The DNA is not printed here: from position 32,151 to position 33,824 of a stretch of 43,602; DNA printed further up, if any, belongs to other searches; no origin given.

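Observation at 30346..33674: Tandem HTH-WYL-WCX regulator pair translationally coupled to a DUF4127-like protein: candidate uncharacterised sensor/effector module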

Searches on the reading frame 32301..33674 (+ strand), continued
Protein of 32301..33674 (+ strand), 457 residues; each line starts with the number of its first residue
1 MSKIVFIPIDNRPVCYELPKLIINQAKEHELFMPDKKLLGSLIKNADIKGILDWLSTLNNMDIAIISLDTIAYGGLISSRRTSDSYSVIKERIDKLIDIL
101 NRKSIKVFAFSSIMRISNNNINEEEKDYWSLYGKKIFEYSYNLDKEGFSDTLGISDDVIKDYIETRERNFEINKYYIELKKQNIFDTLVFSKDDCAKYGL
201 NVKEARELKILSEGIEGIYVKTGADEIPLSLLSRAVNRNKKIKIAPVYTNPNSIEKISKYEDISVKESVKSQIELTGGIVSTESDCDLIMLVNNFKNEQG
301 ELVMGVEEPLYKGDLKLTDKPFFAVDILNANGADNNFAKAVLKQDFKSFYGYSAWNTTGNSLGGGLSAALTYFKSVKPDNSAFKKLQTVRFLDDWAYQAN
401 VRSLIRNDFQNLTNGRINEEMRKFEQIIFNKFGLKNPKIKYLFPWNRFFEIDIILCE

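Call 31: find_related_loci(query=A3, collection=genome_contigs, flank=8000)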
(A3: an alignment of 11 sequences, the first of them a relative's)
Query A3 (496 aa) in genome_contigs; peptide patterns used: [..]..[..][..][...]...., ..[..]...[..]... (x = any residue, [..] = any of these).
600 stretches matched a pattern (row limit reached: there are more); 588 encode a relative of the query (tblastn E <= 1e-3); the best 80 are kept; 80 distinct loci.
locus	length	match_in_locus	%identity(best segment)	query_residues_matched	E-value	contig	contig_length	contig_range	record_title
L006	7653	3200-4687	55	1-495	0e+0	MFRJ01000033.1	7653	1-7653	MAG: Candidatus Melainabacteria bacterium GWA2_34_9 gwa2_scaffold_16308, whole genome shotgun sequence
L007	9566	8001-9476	52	1-495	6e-173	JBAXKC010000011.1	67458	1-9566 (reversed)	MAG: bacterium isolate ELA391 MAG391_11, whole genome shotgun sequence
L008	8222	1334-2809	51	5-495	2e-160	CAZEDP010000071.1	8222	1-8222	MAG TPA_asm: uncultured Gammaproteobacteria bacterium isolate SRP192927_co1_905 genome assembly, contig: NODE_22720_leng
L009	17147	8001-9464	51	9-495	1e-153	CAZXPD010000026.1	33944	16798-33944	MAG TPA_asm: uncultured Gammaproteobacteria bacterium isolate binchicken_co20_413 genome assembly, contig: NODE_2776_len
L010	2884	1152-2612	47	6-495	7e-162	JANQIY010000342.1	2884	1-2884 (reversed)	MAG: Candidatus Gastranaerophilales bacterium isolate PL24a_bin.9 k99_8143334, whole genome shotgun sequence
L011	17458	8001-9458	49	6-494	1e-150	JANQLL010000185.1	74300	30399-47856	MAG: Candidatus Gastranaerophilales bacterium isolate PL25a_bin.58 k99_4426117, whole genome shotgun sequence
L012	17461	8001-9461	45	6-495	2e-149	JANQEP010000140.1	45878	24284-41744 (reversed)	MAG: Candidatus Gastranaerophilales bacterium isolate PL23a_bin.35 k99_2310934, whole genome shotgun sequence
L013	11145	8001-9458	49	6-494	3e-148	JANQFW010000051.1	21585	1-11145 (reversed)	MAG: Candidatus Gastranaerophilales bacterium isolate PL23b_bin.2 k99_765842, whole genome shotgun sequence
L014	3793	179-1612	47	6-495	3e-147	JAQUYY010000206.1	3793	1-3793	MAG: Candidatus Gastranaerophilales bacterium isolate STD2_248 NODE_115019_length_3793_cov_2.621113_Sandtown_D2, whole g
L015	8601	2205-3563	47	6-493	9e-143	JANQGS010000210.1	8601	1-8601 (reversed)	MAG: Candidatus Gastranaerophilales bacterium isolate PL23b_bin.55 k99_1487240, whole genome shotgun sequence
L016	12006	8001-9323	45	6-495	8e-139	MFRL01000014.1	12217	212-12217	MAG: Candidatus Melainabacteria bacterium GWF2_37_15 gwf2_scaffold_13538, whole genome shotgun sequence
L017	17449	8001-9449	46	5-493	7e-135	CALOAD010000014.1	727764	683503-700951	MAG: Candidatus Gastranaerophilales bacterium isolate LOGT_bin.0241 genome assembly, contig: contig_21841, whole genome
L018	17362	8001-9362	44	7-495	2e-123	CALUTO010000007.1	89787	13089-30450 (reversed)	MAG: Candidatus Gastranaerophilales bacterium isolate BRZ_KF__bin5 genome assembly, contig: BRZ_KF__NODE_349_length_8978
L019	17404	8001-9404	44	7-496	2e-123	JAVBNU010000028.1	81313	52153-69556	MAG: Candidatus Gastranaerophilaceae bacterium isolate EPI_MAG_00090 c_000009862977, whole genome shotgun sequence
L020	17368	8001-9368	46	7-496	1e-122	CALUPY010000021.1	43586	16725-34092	MAG: Candidatus Gastranaerophilales bacterium isolate BRZ_BN__bin44 genome assembly, contig: BRZ_BN__NODE_977_length_435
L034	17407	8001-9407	43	7-496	1e-115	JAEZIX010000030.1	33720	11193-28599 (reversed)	MAG: Cyanobacteria bacterium OH_CDB_20 k127_2586341, whole genome shotgun sequence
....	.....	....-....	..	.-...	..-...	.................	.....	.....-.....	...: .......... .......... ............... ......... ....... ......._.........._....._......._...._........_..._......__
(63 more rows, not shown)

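Call 37: list_cluster_members(proteins=[P0233, P0143, P0146, P0148, P0159, P0163, P0190, P0203, P0252, P0261])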
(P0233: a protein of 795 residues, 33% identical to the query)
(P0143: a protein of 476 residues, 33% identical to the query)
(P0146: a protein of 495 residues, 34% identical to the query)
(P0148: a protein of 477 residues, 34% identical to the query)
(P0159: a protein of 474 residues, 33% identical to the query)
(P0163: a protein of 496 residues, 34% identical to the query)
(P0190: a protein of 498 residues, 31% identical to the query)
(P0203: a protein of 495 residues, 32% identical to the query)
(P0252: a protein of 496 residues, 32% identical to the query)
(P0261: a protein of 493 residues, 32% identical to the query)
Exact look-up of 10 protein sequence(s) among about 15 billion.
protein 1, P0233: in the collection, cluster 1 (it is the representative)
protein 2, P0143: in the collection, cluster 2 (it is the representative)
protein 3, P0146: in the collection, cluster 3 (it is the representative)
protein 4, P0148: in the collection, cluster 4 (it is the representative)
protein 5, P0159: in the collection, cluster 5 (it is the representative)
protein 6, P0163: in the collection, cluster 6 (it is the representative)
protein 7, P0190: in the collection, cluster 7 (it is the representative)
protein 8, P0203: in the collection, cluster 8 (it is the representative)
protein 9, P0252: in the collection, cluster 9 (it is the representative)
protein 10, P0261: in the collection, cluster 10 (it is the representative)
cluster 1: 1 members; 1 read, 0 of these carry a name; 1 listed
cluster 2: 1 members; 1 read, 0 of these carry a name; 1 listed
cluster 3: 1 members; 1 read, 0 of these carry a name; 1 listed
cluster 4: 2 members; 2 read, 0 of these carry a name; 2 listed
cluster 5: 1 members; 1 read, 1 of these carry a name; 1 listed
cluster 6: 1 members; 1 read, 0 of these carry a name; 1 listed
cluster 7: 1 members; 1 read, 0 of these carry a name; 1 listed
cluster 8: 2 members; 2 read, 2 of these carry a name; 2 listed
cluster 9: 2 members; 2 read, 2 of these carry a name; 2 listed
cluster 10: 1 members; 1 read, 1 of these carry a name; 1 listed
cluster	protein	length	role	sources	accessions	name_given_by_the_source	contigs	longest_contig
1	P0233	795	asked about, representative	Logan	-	-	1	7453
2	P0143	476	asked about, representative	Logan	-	-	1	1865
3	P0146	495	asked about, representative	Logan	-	-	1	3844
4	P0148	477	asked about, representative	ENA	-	-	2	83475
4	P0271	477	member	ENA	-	-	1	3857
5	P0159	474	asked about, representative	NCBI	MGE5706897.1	MAG: DUF4127 family protein [Bacteroidota bacterium]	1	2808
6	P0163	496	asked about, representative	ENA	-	-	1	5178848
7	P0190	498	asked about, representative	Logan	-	-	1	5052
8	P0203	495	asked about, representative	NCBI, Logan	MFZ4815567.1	MAG: DUF4127 family protein [Phototrophicaceae bacterium]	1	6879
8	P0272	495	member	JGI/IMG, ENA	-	hypothetical protein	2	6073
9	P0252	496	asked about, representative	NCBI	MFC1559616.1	DUF4127 family protein [Candidatus Margulisiibacteriota bacterium]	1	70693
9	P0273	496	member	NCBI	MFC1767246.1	DUF4127 family protein [Candidatus Margulisiibacteriota bacterium]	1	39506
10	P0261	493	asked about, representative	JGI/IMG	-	hypothetical protein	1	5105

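Call 39: search_dna_similar(query=P0233, collection=plasmids, mode=protein, max_rows=25, max_evalue=1e-10)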
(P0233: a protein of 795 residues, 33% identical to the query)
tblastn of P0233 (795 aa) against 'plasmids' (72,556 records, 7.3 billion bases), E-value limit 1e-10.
Records with a match: 616; places in all: 752; records where one place covers at least 80% of the query: 0.
Best place of each record, by identity: <60% 616.
By first word of the organism name: Rhizobium 276; Sinorhizobium 58; Phaeobacter 58; Pantoea 49; Agrobacterium 27; Streptomyces 22; Enterococcus 10; Aminobacter 9; Azospirillum 8; Deinococcus 6; and 54 more.
By predicted mobility (MOB-suite, as given by PLSDB): non-mobilizable 364; conjugative 187; mobilizable 65.
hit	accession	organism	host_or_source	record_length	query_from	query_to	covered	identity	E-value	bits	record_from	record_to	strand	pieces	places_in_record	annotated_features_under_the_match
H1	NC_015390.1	Carnobacterium sp. 17-4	seawater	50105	3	501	63%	37.3%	3e-75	275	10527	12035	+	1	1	DUF4127 family protein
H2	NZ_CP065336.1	Priestia megaterium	maize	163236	3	494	62%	37.0%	2e-70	260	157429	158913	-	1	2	DUF4127 family protein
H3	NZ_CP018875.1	Priestia megaterium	Camellia oleifera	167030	3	494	62%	36.8%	2e-69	257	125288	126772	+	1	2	DUF4127 family protein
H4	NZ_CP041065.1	Priestia megaterium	cell culture,soil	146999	3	494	62%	36.8%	3e-69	257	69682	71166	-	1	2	DUF4127 family protein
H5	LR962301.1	Enterococcus faecalis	-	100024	3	495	62%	36.7%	3e-60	229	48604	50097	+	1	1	record has no annotation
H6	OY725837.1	Subdoligranulum variabile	-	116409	1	432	54%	33.1%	1e-60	231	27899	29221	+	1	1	record has no annotation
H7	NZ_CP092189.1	Deinococcus sp. KNUC1210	Setaria viridis,cell ...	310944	1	496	62%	27.3%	4e-41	171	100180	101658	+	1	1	DUF4127 family protein | FAD-dependent oxidoreductase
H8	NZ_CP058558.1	Alkaliphilus sp. B6464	-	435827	4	500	63%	25.6%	6e-36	154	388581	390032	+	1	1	DUF4127 family protein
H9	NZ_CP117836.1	Alkalihalophilus pseudofirmus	cell culture,soil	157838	552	795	31%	40.8%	2e-30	137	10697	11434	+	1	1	ROK family protein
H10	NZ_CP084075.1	Fusobacterium vincentii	-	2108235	524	795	34%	33.3%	2e-20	105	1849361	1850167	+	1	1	none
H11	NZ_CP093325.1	Bacillus sp. N5-665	whole organism,peat soil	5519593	526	793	34%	33.4%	7e-18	97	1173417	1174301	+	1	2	none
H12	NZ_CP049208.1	Agrobacterium rubi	Raspberry,cell culture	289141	552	795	31%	36.4%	5e-15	87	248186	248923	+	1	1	ROK family protein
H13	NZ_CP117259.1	Rhizobium tumorigenes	Rubus sp.,pure bacterial culture,Aerial ...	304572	549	791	31%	36.1%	3e-17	95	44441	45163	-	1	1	ROK family protein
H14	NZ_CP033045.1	Mesobacillus foraminis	cell culture,Red Sea lagoons-Mangrove ...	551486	562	761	25%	43.1%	1e-23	115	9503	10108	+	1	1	ROK family protein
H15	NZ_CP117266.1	Rhizobium tumorigenes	Rubus sp.,pure bacterial culture,Aerial ...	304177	549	791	31%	35.3%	6e-17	94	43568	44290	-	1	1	ROK family protein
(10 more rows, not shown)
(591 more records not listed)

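Call 41: get_annotated_region(hit=H1, flank=8000)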
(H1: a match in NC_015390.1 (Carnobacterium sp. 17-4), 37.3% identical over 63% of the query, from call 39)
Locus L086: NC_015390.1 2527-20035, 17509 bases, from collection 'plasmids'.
description: Carnobacterium sp. 17-4 plasmid pCAR50, complete sequence
organism: Carnobacterium sp. 17-4 (NCBI taxid 208596)
taxonomy: Bacteria; Bacillota; Bacilli; Lactobacillales; Carnobacteriaceae; Carnobacterium; Carnobacterium sp. 17-4
host: -; source: seawater; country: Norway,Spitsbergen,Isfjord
typing (MOB-suite, as given by PLSDB): non-mobilizable; replicon rep_cluster_1498
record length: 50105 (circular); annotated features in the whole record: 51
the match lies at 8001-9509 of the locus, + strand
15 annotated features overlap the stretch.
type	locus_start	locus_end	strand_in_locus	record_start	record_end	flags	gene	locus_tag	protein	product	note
CDS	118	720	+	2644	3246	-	-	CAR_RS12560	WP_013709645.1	recombinase family protein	GO:0006310 - DNA recombination [Evidence IEA]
CDS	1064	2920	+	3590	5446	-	-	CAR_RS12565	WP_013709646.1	PTS sugar transporter subunit IIA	-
CDS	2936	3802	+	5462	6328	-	-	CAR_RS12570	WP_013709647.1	ketose-bisphosphate aldolase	GO:0005975 - carbohydrate metabolic process [Evidence IEA]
CDS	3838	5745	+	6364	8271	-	-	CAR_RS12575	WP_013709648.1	fructose-specific PTS transporter subunit EIIC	GO:0009401 - phosphoenolpyruvate-dependent sugar phosphotransferase system [Evidence IEA]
CDS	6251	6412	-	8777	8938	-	-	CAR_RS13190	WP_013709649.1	hypothetical protein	-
CDS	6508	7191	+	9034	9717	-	-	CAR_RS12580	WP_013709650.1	N-acetylmannosamine-6-phosphate 2-epimerase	-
CDS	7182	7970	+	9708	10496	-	-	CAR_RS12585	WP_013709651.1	Cof-type HAD-IIB family hydrolase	GO:0008152 - metabolic process [Evidence IEA]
CDS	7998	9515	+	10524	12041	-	-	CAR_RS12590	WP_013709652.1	DUF4127 family protein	-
CDS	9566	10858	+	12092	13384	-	-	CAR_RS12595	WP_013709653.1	PTS sugar transporter subunit IIC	GO:0009401 - phosphoenolpyruvate-dependent sugar phosphotransferase system [Evidence IEA]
CDS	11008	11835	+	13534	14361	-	-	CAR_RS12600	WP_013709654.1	MurR/RpiR family transcriptional regulator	GO:0006355 - regulation of DNA-templated transcription [Evidence IEA]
CDS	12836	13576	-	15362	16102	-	-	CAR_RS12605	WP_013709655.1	SIS domain-containing protein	-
CDS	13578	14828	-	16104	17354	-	-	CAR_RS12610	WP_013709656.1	PTS ascorbate transporter subunit IIC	GO:0009401 - phosphoenolpyruvate-dependent sugar phosphotransferase system [Evidence IEA]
CDS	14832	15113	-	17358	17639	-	-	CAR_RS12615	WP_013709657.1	PTS sugar transporter subunit IIB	GO:0008643 - carbohydrate transport [Evidence IEA]; GO:0009401 - phosphoenolpyruvate-dependent sugar phosphotransferase ...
CDS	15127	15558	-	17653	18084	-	-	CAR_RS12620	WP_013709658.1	PTS sugar transporter subunit IIA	GO:0008643 - carbohydrate transport [Evidence IEA]; GO:0009401 - phosphoenolpyruvate-dependent sugar phosphotransferase ...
CDS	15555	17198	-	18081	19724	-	-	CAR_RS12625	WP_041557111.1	PTS sugar transporter subunit IIA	-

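Call 42: get_annotated_region(hit=H2, flank=8000)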
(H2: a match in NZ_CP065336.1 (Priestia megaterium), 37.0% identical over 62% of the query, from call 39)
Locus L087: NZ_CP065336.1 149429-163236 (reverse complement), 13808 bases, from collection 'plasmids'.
description: Priestia megaterium strain Y11 plasmid unnamed1, complete sequence
organism: Priestia megaterium (NCBI taxid 1404)
taxonomy: Bacteria; Bacillota; Bacilli; Bacillales; Bacillaceae; Priestia; Priestia megaterium
host: -; source: maize; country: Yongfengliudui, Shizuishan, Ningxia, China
typing (MOB-suite, as given by PLSDB): mobilizable; replicon rep_cluster_385; relaxase MOBP
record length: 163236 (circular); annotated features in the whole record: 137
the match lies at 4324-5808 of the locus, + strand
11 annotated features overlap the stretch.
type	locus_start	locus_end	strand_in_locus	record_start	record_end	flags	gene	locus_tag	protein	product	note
CDS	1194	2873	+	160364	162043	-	-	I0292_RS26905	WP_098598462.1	ROK family protein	-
CDS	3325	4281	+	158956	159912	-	-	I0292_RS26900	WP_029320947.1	acetylxylan esterase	-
CDS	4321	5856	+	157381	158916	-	-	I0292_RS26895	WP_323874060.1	DUF4127 family protein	-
CDS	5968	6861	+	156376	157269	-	-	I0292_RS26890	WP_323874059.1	ROK family protein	-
CDS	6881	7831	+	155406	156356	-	manA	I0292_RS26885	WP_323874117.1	mannose-6-phosphate isomerase, class I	GO:0005975 - carbohydrate metabolic process [Evidence IEA]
CDS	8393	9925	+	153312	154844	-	-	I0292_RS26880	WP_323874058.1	maltose/glucose-specific PTS transporter subunit IIC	-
CDS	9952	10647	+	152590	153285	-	-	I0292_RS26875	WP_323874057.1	N-acetylmannosamine-6-phosphate 2-epimerase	-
CDS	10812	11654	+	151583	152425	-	-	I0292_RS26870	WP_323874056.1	MurR/RpiR family transcriptional regulator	GO:0006355 - regulation of DNA-templated transcription [Evidence IEA]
CDS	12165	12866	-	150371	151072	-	-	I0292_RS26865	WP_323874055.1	AbrB/MazE/SpoVT family DNA-binding domain-containing protein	-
CDS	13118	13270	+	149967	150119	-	-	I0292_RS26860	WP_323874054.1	anti-repressor SinI family protein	-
CDS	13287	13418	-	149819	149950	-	-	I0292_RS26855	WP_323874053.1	anti-repressor SinI family protein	-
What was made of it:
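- ROK-esterase-DUF4127-ROK-manA-PTS-nanE-RpiR in Priestia (call 42).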

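Call 43: get_annotated_region(hit=H7, flank=8000)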
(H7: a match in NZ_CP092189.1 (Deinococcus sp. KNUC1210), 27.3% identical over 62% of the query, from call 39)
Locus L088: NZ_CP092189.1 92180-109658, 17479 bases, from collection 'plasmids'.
description: Deinococcus sp. KNUC1210 plasmid unnamed3, complete sequence
organism: Deinococcus sp. KNUC1210 (NCBI taxid 2917691)
taxonomy: Bacteria; Deinococcota; Deinococci; Deinococcales; Deinococcaceae; Deinococcus; Deinococcus sp. KNUC1210
host: -; source: Setaria viridis,cell culture,rhizospheric soil; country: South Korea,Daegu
typing (MOB-suite, as given by PLSDB): non-mobilizable
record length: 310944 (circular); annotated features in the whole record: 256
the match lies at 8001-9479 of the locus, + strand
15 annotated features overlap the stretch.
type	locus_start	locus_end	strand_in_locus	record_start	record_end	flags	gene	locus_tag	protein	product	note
CDS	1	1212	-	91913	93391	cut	nagZ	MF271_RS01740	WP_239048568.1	beta-N-acetylhexosaminidase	GO:0005975 - carbohydrate metabolic process [Evidence IEA]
CDS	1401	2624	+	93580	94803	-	-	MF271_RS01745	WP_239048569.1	sugar ABC transporter substrate-binding protein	-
CDS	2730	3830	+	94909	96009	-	-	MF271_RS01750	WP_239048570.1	glycoside hydrolase family 20 zincin-like fold domain-containing protein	-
CDS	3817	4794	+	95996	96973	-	-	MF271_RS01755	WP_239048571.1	hypothetical protein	-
CDS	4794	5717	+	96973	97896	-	-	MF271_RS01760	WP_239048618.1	sugar ABC transporter permease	-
CDS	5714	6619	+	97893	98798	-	-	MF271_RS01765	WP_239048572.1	carbohydrate ABC transporter permease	GO:0008643 - carbohydrate transport [Evidence IEA]; GO:0055085 - transmembrane transport [Evidence IEA]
CDS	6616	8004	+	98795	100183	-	-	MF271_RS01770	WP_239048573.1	FAD-dependent oxidoreductase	-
CDS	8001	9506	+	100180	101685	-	-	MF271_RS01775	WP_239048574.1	DUF4127 family protein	-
CDS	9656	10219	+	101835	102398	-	-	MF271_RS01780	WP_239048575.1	DUF2231 domain-containing protein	-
CDS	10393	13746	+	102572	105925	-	-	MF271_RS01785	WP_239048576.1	AAA family ATPase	-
CDS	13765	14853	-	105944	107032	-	-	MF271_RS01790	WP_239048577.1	aldose epimerase family protein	GO:0005975 - carbohydrate metabolic process [Evidence IEA]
CDS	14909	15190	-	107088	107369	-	-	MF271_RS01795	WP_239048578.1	hypothetical protein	-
CDS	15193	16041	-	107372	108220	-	-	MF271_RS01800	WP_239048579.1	phytanoyl-CoA dioxygenase family protein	-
CDS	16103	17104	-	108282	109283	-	-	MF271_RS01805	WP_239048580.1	ABC transporter permease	GO:0008643 - carbohydrate transport [Evidence IEA]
CDS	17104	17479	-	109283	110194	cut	-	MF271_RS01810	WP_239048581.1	ABC transporter permease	GO:0008643 - carbohydrate transport [Evidence IEA]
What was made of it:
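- nagZ-ABC-GH20-FAD oxidoreductase-DUF4127 in Deinococcus (call 43).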

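Call 44: get_annotated_region(hit=H8, flank=8000)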
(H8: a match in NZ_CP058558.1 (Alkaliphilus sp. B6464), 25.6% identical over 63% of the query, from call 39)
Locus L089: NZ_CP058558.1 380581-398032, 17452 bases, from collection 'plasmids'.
description: Alkaliphilus sp. B6464 plasmid pB6464, complete sequence
organism: Alkaliphilus sp. B6464 (NCBI taxid 2731219)
taxonomy: Bacteria; Bacillota; Clostridia; Peptostreptococcales; Natronincolaceae; Alkaliphilus; Alkaliphilus sp. B6464
host: -; source: -; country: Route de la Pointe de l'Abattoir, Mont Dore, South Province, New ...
typing (MOB-suite, as given by PLSDB): non-mobilizable
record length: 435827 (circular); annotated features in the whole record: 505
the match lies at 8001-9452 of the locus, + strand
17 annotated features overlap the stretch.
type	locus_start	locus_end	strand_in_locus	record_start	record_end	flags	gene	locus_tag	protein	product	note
CDS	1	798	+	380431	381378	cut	hflK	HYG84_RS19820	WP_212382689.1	FtsH protease activity modulator HflK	GO:0045861 - negative regulation of proteolysis [Evidence IEA]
CDS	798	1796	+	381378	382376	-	hflC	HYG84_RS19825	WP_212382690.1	protease modulator HflC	GO:0045861 - negative regulation of proteolysis [Evidence IEA]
CDS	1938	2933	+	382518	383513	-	-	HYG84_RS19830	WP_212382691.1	HD domain-containing protein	-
CDS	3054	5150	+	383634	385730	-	-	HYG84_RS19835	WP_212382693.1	hypothetical protein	-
CDS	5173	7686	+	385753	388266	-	-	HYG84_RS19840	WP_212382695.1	hypothetical protein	-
CDS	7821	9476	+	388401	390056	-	-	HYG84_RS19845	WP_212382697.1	DUF4127 family protein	-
CDS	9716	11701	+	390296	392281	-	-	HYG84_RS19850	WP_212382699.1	ATP-dependent helicase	-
CDS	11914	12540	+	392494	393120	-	-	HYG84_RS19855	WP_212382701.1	RecX family transcriptional regulator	GO:0006282 - regulation of DNA repair [Evidence IEA]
CDS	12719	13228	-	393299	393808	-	-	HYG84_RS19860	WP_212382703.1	metal-binding protein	-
CDS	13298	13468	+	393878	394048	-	-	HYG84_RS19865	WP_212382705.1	hypothetical protein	-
CDS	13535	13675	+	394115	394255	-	-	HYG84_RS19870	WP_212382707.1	hypothetical protein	-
CDS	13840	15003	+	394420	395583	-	-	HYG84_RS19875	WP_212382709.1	sensor histidine kinase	-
CDS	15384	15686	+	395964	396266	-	-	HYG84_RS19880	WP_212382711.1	hypothetical protein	-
CDS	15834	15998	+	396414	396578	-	-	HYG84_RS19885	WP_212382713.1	hypothetical protein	-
CDS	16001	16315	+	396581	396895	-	-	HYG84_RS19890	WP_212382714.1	hypothetical protein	-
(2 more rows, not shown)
